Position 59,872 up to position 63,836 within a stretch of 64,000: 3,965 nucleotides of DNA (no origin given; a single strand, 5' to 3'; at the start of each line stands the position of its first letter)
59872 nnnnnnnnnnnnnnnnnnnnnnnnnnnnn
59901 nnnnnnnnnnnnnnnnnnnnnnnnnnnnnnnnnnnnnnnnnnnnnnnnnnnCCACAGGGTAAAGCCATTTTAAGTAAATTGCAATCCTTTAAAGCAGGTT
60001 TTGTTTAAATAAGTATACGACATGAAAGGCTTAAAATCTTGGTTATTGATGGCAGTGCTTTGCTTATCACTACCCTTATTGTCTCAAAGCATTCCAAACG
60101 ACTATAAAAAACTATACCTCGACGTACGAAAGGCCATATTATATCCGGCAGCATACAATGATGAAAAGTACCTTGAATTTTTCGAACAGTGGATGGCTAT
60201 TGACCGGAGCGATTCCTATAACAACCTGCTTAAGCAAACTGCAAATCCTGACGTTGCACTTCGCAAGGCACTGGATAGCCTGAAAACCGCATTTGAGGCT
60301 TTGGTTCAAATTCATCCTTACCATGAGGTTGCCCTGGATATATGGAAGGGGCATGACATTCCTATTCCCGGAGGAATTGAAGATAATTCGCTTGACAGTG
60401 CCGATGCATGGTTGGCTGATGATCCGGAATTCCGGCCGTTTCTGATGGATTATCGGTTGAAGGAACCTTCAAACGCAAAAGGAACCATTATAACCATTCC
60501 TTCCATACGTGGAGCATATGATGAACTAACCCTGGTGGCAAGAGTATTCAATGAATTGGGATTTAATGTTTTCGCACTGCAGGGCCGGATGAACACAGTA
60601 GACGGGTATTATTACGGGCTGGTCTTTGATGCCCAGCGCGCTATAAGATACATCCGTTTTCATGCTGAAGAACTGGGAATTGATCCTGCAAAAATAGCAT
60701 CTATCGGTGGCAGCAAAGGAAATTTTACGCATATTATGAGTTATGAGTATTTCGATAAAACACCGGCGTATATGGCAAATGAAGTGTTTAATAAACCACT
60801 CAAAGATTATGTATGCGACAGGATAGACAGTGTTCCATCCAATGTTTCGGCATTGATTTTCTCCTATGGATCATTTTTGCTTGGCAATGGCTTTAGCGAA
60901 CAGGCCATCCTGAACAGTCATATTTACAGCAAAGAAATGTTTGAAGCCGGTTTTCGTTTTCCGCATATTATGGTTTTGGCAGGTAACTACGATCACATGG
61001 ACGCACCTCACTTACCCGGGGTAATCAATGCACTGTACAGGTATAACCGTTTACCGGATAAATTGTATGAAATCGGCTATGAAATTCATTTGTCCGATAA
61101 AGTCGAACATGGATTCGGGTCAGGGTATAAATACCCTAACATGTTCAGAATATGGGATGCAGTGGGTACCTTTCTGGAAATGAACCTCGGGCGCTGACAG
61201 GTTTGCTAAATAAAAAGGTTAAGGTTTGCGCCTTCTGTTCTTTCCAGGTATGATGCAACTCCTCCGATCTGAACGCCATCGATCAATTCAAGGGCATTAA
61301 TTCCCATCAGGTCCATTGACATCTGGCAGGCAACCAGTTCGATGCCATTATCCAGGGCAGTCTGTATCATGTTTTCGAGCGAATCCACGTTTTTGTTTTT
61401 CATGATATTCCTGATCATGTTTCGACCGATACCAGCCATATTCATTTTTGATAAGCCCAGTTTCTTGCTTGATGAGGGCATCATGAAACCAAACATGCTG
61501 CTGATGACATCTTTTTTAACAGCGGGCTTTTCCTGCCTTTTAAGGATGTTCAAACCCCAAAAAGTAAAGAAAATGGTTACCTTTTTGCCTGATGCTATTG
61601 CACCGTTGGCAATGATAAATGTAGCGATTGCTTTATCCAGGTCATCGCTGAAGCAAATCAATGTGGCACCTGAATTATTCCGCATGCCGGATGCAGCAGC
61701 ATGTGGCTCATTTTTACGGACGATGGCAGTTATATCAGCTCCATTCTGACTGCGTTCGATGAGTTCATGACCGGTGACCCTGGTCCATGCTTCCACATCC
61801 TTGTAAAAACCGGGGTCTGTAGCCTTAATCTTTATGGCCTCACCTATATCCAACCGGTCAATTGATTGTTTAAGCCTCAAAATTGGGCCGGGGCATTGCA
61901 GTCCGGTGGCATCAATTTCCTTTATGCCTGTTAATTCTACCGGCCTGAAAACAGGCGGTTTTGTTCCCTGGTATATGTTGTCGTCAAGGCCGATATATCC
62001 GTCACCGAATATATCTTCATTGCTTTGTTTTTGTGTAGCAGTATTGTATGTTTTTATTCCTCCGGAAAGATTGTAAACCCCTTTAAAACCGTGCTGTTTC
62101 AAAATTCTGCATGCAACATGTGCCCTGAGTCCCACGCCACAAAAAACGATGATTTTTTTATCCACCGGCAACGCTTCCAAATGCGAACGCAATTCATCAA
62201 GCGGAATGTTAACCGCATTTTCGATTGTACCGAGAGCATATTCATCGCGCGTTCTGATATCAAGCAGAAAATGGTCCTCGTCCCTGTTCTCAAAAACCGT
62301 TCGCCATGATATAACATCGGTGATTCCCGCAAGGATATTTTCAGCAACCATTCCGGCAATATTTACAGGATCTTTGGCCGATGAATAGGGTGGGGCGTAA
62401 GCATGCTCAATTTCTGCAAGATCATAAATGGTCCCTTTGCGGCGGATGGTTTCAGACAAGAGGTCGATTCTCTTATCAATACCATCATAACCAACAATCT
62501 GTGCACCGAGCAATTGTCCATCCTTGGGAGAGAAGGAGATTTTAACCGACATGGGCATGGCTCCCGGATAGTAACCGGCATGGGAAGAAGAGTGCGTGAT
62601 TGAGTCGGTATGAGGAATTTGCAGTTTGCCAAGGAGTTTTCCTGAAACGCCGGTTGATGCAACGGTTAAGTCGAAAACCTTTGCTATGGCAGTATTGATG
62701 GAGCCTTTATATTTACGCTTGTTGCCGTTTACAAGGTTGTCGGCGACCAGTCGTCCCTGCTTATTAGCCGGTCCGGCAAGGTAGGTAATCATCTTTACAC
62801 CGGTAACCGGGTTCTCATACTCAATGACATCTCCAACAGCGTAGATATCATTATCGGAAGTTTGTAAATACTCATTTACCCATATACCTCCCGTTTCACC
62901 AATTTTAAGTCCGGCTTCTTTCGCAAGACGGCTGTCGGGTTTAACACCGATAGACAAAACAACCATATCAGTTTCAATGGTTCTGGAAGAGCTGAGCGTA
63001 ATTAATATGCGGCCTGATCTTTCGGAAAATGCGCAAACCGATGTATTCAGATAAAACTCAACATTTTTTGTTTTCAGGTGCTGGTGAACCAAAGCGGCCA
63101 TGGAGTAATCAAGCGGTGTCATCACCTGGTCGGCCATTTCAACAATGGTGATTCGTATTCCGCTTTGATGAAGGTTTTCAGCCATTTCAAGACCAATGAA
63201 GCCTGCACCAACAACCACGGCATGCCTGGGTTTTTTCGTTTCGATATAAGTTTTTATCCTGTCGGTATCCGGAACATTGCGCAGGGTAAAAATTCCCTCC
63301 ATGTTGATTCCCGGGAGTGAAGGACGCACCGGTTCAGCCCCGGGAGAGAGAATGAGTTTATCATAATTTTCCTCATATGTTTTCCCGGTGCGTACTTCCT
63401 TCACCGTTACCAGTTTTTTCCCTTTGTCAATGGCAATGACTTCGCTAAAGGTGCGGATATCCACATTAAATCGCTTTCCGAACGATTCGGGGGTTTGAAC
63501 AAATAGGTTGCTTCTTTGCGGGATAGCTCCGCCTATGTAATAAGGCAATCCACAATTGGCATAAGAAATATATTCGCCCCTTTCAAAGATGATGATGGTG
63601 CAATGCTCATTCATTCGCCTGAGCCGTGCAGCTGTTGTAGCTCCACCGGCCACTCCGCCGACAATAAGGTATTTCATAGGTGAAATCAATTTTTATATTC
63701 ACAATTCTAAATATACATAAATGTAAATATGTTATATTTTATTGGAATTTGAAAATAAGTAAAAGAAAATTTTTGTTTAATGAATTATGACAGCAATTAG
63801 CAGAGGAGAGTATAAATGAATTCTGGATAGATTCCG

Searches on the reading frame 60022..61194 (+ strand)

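Call 61: search_protein_families(library=pfam, proteins=[window:60022-61194:+], max_evalue=0.00001)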
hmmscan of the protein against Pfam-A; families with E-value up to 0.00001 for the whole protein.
window:60022-61194:+ (391 aa): 1 family
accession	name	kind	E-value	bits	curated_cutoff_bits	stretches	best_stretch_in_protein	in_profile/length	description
PF20434.5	BD-FAE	-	3.9e-06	27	26.8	1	175-236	42-102/215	BD-FAE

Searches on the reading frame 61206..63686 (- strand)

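Call 61: search_protein_families(library=pfam, proteins=[window:61206-63686:-], max_evalue=0.00001)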
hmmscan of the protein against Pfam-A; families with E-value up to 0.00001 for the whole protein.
window:61206-63686:- (826 aa): 10 families
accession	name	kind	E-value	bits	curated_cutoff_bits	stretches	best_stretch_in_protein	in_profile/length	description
PF07992.20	Pyr_redox_2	-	5.7e-63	213.5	26.1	1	5-290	2-278/291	Pyridine nucleotide-disulphide oxidoreductase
PF13686.11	DrsE_2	-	5.1e-59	199.1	25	1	674-825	5-156/156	DsrE/DsrF/DrsH-like family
PF01206.22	TusA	-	7.6e-19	67.8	28.6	1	589-658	1-70/70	Sulfurtransferase TusA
PF00070.33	Pyr_redox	-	9.4e-17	61.7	22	1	155-223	1-69/82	Pyridine nucleotide-disulphide oxidoreductase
PF00581.25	Rhodanese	-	6.8e-16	59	22.2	1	470-548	12-100/102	Rhodanese-like domain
PF13738.12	Pyr_redox_3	-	2.1e-10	40.8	30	1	71-285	92-305/305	Pyridine nucleotide-disulphide oxidoreductase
PF13450.12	NAD_binding_8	-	4.7e-08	33.6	21.9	0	158-187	1-30/68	NAD(P)-binding Rossmann-like domain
PF02852.28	Pyr_redox_dim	-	5.3e-07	30.3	25.3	1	334-436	3-104/110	Pyridine nucleotide-disulphide oxidoreductase, dimerisation domain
PF02635.20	DsrE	-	6.3e-07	30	22.7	0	763-813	53-103/116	DsrE/DsrF-like family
PF01266.30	DAO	-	7e-07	29.5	27.9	0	156-187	2-33/353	FAD dependent oxidoreductase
